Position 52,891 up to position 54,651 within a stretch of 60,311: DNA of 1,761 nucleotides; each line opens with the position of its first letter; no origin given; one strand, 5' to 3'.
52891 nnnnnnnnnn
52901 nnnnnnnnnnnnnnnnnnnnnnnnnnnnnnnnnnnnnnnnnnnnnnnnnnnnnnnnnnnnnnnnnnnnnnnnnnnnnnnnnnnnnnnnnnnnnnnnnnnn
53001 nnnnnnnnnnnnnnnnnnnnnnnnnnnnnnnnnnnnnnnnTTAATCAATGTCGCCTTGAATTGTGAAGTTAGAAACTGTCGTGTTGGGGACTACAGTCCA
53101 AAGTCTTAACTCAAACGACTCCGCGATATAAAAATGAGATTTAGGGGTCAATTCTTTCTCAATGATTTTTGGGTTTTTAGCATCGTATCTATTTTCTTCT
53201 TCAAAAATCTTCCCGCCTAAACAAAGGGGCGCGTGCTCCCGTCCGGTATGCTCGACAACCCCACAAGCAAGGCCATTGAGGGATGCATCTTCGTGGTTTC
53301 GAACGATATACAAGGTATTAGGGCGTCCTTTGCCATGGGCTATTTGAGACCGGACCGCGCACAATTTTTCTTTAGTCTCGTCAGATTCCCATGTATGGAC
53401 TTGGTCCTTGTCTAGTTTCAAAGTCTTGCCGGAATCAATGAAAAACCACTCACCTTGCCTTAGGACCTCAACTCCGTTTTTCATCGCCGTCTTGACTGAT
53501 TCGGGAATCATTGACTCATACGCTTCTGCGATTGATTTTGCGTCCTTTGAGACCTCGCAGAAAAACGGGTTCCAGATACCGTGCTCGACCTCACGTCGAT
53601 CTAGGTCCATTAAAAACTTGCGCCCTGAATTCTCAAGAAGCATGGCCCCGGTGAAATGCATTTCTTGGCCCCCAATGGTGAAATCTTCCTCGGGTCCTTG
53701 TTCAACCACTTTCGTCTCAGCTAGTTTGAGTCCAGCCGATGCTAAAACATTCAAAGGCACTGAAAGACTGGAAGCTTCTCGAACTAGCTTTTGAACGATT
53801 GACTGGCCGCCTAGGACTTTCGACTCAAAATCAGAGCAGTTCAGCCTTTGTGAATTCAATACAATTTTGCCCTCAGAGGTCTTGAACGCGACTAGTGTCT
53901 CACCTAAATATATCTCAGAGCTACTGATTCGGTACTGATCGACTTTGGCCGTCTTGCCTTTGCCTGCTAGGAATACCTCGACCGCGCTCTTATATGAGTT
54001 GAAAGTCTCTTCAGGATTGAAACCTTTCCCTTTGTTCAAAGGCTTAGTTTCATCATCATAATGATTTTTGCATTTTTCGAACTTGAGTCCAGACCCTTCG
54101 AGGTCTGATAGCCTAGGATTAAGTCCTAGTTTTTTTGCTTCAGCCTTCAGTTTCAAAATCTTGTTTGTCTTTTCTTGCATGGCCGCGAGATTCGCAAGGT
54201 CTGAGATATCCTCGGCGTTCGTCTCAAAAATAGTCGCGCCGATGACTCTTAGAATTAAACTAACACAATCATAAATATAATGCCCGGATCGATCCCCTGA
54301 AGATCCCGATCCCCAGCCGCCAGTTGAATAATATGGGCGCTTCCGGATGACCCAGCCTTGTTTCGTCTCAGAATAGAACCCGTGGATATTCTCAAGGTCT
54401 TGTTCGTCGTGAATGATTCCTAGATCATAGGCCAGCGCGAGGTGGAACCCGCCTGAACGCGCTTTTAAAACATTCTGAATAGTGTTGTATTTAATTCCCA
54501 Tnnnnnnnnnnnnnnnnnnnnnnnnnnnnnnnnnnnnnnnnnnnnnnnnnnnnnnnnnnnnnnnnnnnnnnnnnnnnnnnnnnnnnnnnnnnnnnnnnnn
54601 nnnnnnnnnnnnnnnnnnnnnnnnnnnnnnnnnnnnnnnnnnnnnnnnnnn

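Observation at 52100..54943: Insulated three-gene module with a 486-aa orphan protein, flanked on both sides by TGAGA/TCTCA operator arrays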

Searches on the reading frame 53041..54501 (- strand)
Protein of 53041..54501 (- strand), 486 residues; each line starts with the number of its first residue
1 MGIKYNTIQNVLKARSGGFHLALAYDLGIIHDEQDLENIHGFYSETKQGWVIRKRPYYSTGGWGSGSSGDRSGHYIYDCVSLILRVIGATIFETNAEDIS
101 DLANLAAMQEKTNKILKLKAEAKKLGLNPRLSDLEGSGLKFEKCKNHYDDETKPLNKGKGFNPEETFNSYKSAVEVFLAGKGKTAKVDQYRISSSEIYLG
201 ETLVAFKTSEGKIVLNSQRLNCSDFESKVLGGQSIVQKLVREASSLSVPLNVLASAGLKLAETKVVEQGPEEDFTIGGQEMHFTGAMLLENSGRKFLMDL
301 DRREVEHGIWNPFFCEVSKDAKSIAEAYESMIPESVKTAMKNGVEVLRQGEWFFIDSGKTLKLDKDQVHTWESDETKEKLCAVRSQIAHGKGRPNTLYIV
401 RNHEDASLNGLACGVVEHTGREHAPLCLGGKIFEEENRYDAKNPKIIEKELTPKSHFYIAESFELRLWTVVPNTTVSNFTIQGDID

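Call 5: search_protein_families(library=pfam, proteins=[window:53041-54501:-], max_evalue=0.1)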
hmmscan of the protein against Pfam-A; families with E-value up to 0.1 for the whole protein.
window:53041-54501:- (486 aa): 0 families

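Call 6: search_protein_families(library=phrogs, proteins=[window:53041-54501:-], max_evalue=0.1)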
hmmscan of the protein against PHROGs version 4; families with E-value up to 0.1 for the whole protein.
window:53041-54501:- (486 aa): 1 family
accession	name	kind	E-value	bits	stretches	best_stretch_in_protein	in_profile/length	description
phrog_29643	-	unknown function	0.007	16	1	312-357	213-258/423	-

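Call 8: search_dna_similar(query=window:53041-54501:-, collection=phages, mode=protein, max_evalue=0.01)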
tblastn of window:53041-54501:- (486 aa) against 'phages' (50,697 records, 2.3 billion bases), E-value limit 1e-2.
No match.

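Call 9: find_homologous_proteins(query=window:53041-54501:-, max_evalue=0.01)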
Query window:53041-54501:- (486 aa): 122 proteins with E <= 0.01 among 8000 candidates; the best 120 are listed.
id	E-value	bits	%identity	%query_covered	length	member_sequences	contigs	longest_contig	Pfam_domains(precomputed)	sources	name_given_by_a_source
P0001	0.0e+0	1106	100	100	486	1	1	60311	-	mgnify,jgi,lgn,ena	mgnify:CR=1 FL=1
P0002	1.5e-190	652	59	100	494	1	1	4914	-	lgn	-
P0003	7.9e-186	637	58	100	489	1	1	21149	-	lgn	-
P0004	1.9e-183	629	59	100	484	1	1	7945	-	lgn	-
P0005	1.2e-155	537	57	90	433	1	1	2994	-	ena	-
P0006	1.5e-121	425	45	100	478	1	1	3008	-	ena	-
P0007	1.6e-120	421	46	100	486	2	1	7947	-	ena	-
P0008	6.9e-113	396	46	96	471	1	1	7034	-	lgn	-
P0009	9.2e-109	382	45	98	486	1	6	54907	-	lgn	-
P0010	3.0e-108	381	41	98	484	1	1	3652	-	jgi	jgi:hypothetical protein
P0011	3.5e-107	377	41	100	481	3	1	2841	-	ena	-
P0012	5.2e-105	370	40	100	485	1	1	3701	-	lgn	-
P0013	6.8e-105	370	42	98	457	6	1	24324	-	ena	-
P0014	1.5e-104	369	43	99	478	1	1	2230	-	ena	-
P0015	2.3e-104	368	41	98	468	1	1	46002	-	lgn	-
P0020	2.3e-102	361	43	97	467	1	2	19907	-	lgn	-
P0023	4.7e-100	354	41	97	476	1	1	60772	-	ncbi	-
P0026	2.1e-99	352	41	99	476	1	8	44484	-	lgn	-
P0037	4.3e-96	341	40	99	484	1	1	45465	-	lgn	-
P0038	7.0e-96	340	42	96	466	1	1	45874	-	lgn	-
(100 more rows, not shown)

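Call 13: search_solved_structures(query=A1, max_evalue=10)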
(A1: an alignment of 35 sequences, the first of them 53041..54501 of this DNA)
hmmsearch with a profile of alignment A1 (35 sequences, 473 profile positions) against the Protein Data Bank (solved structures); distinct sequences matched with E-value up to 10: 1.
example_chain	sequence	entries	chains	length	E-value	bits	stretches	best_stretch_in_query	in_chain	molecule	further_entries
3dcf_A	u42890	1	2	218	0.48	12.5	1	56-123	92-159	transcriptional regulator of the TetR/AcrR family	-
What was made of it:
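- Tried and rejected: PDB profile search: only TetR noise at E 0.48 (call 13).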

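Call 22: find_encoding_contigs(protein=P0003, flank=6000, max_places=2)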
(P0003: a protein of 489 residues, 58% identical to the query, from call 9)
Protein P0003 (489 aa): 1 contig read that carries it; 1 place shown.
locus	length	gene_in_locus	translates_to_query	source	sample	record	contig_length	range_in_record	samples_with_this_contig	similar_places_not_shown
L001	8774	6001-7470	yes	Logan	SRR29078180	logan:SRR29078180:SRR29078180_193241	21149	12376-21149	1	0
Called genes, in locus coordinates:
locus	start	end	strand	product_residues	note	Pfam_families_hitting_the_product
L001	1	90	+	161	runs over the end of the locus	-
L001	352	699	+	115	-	-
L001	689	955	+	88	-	-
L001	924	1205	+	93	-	-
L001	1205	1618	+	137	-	-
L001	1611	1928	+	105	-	-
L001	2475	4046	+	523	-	PF00580:UvrD-helicase, PF02562:PhoH (faint), PF04851:ResIII (faint), PF13245:AAA_19, PF13604:AAA_30 (faint), PF01443:Viral_helicase1 (faint), PF13361:UvrD_C, PF13538:UvrD_C_2 (weak), +1 more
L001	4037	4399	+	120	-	-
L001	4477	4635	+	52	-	-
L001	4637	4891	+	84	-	-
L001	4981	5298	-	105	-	-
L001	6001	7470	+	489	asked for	-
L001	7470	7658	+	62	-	-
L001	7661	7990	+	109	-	-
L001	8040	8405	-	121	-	PF18066:Phage_ABA_S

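Call 23: find_encoding_contigs(protein=P0009, flank=6000, max_places=2)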
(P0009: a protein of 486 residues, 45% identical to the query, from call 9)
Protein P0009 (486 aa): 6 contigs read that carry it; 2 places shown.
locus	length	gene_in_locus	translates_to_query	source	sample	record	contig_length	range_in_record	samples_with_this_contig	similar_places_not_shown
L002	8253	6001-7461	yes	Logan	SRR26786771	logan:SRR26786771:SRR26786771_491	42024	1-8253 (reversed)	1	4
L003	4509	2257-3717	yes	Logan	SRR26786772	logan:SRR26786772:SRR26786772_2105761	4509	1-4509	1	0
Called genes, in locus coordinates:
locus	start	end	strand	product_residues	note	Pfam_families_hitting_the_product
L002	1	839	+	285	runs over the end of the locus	-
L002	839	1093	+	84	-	-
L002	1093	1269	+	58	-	-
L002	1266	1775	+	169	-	-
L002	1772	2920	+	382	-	PF13203:DUF2201_N, PF09967:DUF2201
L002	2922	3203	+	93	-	-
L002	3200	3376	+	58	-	-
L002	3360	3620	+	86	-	-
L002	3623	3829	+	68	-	-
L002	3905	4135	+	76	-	-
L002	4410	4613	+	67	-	-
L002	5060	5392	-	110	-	-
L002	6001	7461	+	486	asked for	-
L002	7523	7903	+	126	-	-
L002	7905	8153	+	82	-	-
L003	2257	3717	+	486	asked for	-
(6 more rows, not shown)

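Call 24: find_encoding_contigs(protein=P0023, flank=6000, max_places=2)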
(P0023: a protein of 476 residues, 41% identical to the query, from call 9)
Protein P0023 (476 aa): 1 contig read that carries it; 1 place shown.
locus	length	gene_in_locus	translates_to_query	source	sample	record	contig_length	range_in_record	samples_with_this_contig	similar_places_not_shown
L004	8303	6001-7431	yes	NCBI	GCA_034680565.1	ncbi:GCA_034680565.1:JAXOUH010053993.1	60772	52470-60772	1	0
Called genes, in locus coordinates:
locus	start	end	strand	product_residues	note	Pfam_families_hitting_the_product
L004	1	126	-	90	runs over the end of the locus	-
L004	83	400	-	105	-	-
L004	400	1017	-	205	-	PF03819:MazG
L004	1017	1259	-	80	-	-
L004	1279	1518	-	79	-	-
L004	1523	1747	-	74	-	-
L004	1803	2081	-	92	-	-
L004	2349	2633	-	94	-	-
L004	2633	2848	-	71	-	-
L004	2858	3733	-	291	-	-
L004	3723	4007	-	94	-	-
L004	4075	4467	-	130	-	PF27050:Phage_P22_Y8K6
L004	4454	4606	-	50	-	-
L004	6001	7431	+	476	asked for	-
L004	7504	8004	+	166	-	-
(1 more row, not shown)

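Call 25: predict_structure(alignment_id=A1)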
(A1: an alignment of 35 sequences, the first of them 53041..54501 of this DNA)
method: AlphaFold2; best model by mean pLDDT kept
length: 486 residues; sequences in the alignment: 35
mean_pLDDT: 86.8   pTM: 0.67
mean pLDDT of the five models: 86.8, 86.8, 86.2, 86.1, 85.3
residues with pLDDT >= 90: 219; 70-90: 233; 50-70: 26; < 50: 8
segments of 3 or more residues with pLDDT < 50: 149-154
pLDDT, mean of each block of 10 residues (from residue 1): 80 87 93 90 90 92 88 92 90 90 86 87 84 77 67 63 92 95 93 93 87 82 86 87 79 70 85 87 86 89 88 89 94 96 95 96 94 90 89 88 96 92 89 83 86 85 96 76 50
secondary structure, 60 per line:
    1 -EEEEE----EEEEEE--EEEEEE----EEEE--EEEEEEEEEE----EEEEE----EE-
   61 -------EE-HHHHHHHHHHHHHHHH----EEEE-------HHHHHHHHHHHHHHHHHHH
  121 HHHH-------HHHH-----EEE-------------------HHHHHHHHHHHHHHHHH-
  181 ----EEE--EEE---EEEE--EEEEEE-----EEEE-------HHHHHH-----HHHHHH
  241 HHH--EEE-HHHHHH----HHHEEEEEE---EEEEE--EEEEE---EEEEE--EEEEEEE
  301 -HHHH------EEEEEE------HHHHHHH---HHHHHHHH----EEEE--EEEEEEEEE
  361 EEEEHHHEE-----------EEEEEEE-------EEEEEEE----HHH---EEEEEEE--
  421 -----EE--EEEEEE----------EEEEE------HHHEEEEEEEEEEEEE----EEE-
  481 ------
elements in order: E2-6 E11-16 E19-24 E29-32 E35-44 E49-53 H71-86 E91-94 H102-124 H132-135 E141-143 H163-179 E185-187 E190-192 E196-199 E202-207 E213-216 H224-229 H235-243 E246-248 H250-255 E263-268 E272-276 E279-283 E287-291 E294-300 H302-305 E312-317 H324-330 H334-341 E346-349 E352-364 E381-387 E395-401 E412-418 E430-435 E446-450 E460-472 E477-479

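Call 28: fold_search(model_id=the predicted structure, library=pdb)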
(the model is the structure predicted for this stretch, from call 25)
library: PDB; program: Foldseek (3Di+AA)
matches with E <= 10: 391; with E <= 0.001: 0
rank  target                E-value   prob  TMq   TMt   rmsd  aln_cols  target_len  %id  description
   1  7ozs_C                1.1e-01  0.05  0.05  0.08  19.0       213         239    9  Structure of the hexameric 5S RNP from C. thermophilum (released 2022-10-12)
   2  2v42_B                1.9e-01  0.06  0.07  0.12  23.1       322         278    7  Crystal structure of RseB: a sensor for periplasmic stress response in E. coli (released 2007-08-28)
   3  8dwv_A                3.3e-01  0.06  0.08  0.09  16.8       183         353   11  Full-length wild type SPOP (released 2023-01-18)
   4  7k1r_A                3.9e-01  0.04  0.07  0.07  19.1       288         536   10  X-ray Structure of an Enterobacter GH43 Beta-Xylosidase: EcXyl43 F507A mutant (released 2021-11-10)
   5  5yly_B                4.1e-01  0.10  0.07  0.11  13.0        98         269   13  Crystal structure of the cytochrome b5 reductase domain of Ulva prolifera nitrate reductase (released 2018-05-23)
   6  8dws_A                5.0e-01  0.08  0.08  0.10  15.2       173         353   10  Full-length E47K SPOP (released 2023-01-18)
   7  2bo9_B                5.6e-01  0.06  0.08  0.16  17.9       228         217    8  Human carboxypeptidase A4 in complex with human latexin. (released 2005-04-15)
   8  4r78                  5.6e-01  0.06  0.08  0.11  16.7       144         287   13  Crystal structure of LicA in complex with AMP (released 2015-08-12)
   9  8uws_B                5.6e-01  0.03  0.07  0.06  17.5       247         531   11  Cryo-EM structure of an Enterobacter GH43 Beta-Xylosidase: EcXyl43 (released 2024-05-15)
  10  1lb4                  5.9e-01  0.07  0.08  0.16  14.1       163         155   10  TRAF6 apo structure (released 2002-07-31)
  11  4bfj_A                6.2e-01  0.06  0.07  0.19  17.6       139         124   10  Superoxide reductase (Neelaredoxin) from Archaeoglobus fulgidus E12V mutant (released 2014-03-26)
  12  8dwv_H                6.6e-01  0.05  0.08  0.10  15.5       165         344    7  Full-length wild type SPOP (released 2023-01-18)
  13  7cad_C                6.6e-01  0.03  0.07  0.08  19.0       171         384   10  Mycobacterium smegmatis SugABC complex (released 2020-12-02)
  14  1ihj_A                7.7e-01  0.20  0.10  0.37   8.1       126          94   11  Crystal Structure of the N-terminal PDZ domain of InaD in complex with a NorpA C-terminal peptide (released 2001-08-22)
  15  4z8m_B                8.1e-01  0.08  0.08  0.18  14.3       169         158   12  Crystal structure of the MAVS-TRAF6 complex (released 2015-09-23)
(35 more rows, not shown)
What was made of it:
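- Tried and rejected: Foldseek against the PDB: best E 0.11 (call 28).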

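Call 29: fold_search(model_id=the predicted structure, library=viral)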
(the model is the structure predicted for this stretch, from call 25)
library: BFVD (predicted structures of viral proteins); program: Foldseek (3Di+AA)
matches with E <= 10: 420; with E <= 0.001: 1
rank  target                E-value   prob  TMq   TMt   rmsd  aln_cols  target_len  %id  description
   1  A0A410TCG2            7.6e-09  1.00  0.35  0.39  12.2       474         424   13  (no name in the UniProt tables at hand)
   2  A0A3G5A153            4.7e-02  0.25  0.08  0.16  16.6       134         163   12  Uncharacterized protein [Harvfovirus sp.]
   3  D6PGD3                1.4e-01  0.11  0.12  0.08  18.7       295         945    8  (no name in the UniProt tables at hand)
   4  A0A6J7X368            1.4e-01  0.06  0.06  0.05  18.1       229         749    9  Uncharacterized protein [uncultured Caudovirales phage]
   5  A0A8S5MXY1            1.5e-01  0.05  0.08  0.05  19.7       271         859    7  Stabilization protein [Myoviridae sp. ctRRy11]
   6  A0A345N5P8            1.5e-01  0.03  0.06  0.06  40.1       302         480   11  (no name in the UniProt tables at hand)
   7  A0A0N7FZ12            1.8e-01  0.11  0.07  0.21  14.9       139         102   12  (no name in the UniProt tables at hand)
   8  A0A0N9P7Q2            1.9e-01  0.12  0.06  0.21  14.9       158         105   11  (no name in the UniProt tables at hand)
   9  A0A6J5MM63            1.9e-01  0.03  0.06  0.04  29.9       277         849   10  Uncharacterized protein [uncultured Caudovirales phage]
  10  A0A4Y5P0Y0            2.0e-01  0.04  0.07  0.12  17.7       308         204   10  (no name in the UniProt tables at hand)
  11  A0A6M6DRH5            2.1e-01  0.05  0.09  0.13  24.6       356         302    8  (no name in the UniProt tables at hand)
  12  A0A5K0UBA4            2.5e-01  0.04  0.07  0.05  19.2       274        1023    9  Vesicle-fusing ATPase-like [Yasminevirus sp. GU-2018]
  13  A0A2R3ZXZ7            3.0e-01  0.06  0.11  0.14  16.2       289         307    9  Uncharacterized protein [Staphylococcus phage phiSA_BS2]
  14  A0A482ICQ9            3.0e-01  0.03  0.08  0.07  25.1       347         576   12  Peptidase S74 domain-containing protein [Synechococcus phage S-B28]
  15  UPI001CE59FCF         3.4e-01  0.13  0.15  0.22  14.1       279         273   10  (no name look-up for this kind of identifier)
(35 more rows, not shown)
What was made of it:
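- On PHROG 29643-related superfamily (unknown function): 486-aa protein: The single BFVD fold hit has E 7.6e-9 (call 29).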

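Call 36: find_related_loci(query=A1, collection=viral_contigs, flank=8000)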
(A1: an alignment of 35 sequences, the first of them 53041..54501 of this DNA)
Query A1 (486 aa) in viral_contigs; peptide patterns used: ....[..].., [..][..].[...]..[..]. (x = any residue, [..] = any of these).
183 stretches matched a pattern; 64 encode a relative of the query (tblastn E <= 1e-3); 63 distinct loci.
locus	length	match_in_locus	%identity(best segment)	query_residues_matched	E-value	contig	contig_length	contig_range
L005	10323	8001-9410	44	21-486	7e-105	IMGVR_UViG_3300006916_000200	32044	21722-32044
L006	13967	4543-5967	38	3-486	9e-96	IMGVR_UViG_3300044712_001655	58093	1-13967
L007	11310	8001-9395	42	11-486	6e-110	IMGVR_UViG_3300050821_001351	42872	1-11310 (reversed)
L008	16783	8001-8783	31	199-486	7e-35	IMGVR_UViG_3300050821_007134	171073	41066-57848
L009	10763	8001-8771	35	183-428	1e-33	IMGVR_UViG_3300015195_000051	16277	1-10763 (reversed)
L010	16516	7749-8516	30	216-486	2e-27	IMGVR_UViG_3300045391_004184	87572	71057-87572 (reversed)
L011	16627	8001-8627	30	248-486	1e-26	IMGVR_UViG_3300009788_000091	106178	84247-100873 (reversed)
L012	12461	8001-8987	26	170-486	1e-25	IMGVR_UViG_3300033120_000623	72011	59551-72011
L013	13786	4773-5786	26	131-486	1e-25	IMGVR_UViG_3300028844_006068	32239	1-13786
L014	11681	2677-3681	26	169-486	7e-22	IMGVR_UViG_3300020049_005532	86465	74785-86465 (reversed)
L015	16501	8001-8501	36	203-355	2e-20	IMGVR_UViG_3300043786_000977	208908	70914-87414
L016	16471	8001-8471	31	214-357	3e-19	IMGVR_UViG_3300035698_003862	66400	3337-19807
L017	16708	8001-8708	26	216-486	1e-17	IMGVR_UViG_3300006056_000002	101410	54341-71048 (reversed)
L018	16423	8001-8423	31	232-355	2e-15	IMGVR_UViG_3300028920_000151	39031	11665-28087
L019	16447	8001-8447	31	232-361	2e-14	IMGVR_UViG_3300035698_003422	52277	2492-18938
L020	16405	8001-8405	31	237-363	4e-12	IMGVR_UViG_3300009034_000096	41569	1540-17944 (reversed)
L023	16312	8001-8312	33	313-430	4e-10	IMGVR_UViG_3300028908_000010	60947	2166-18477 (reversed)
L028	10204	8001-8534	27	165-356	6e-8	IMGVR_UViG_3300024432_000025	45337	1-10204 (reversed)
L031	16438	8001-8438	27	282-428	8e-8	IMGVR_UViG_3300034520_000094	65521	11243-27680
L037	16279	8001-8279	30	279-379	2e-6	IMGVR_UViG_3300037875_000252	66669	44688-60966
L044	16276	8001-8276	30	279-379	2e-5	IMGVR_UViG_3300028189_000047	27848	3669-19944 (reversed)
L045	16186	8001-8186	32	286-356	2e-5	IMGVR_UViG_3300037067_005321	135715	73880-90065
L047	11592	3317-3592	30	279-379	2e-5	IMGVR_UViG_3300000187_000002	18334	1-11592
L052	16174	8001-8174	32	291-355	3e-5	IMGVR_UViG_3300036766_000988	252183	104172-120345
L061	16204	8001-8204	35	310-380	2e-4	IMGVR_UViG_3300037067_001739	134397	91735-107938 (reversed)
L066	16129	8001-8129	33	310-357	5e-4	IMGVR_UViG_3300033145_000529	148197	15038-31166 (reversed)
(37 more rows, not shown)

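Call 45: search_protein_families(library=pfam, proteins=[L008:7686-8786:+, L012:7992-8990:+, L017:7650-8711:+, L020:7782-8681:+, L023:7344-8375:+, L031:7593-8534:+, L037:7533-8444:+, L045:7545-8504:+, L052:7650-8513:+, L066:7548-8447:+], max_evalue=0.01)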
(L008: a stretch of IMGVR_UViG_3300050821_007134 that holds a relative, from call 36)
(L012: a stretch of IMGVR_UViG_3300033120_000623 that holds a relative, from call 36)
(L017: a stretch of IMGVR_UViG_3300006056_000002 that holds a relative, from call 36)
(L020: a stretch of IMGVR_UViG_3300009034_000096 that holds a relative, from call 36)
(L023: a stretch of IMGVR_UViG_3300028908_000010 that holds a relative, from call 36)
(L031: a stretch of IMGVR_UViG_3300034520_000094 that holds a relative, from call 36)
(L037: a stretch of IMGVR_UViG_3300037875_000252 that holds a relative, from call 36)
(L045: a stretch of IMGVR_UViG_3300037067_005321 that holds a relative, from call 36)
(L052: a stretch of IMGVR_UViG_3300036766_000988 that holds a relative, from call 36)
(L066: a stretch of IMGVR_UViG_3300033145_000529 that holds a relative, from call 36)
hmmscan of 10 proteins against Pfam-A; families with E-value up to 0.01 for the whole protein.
L008:7686-8786:+ (366 aa): 0 families

L012:7992-8990:+ (332 aa): 1 family
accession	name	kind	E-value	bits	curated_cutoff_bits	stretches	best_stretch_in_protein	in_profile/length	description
PF01959.21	DHQS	-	0.0097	15.3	22.2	0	116-263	16-125/344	3-dehydroquinate synthase II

L017:7650-8711:+ (353 aa): 0 families

L020:7782-8681:+ (299 aa): 0 families

L023:7344-8375:+ (343 aa): 0 families

L031:7593-8534:+ (313 aa): 0 families

L037:7533-8444:+ (303 aa): 0 families

L045:7545-8504:+ (319 aa): 0 families

L052:7650-8513:+ (287 aa): 0 families

L066:7548-8447:+ (299 aa): 0 families
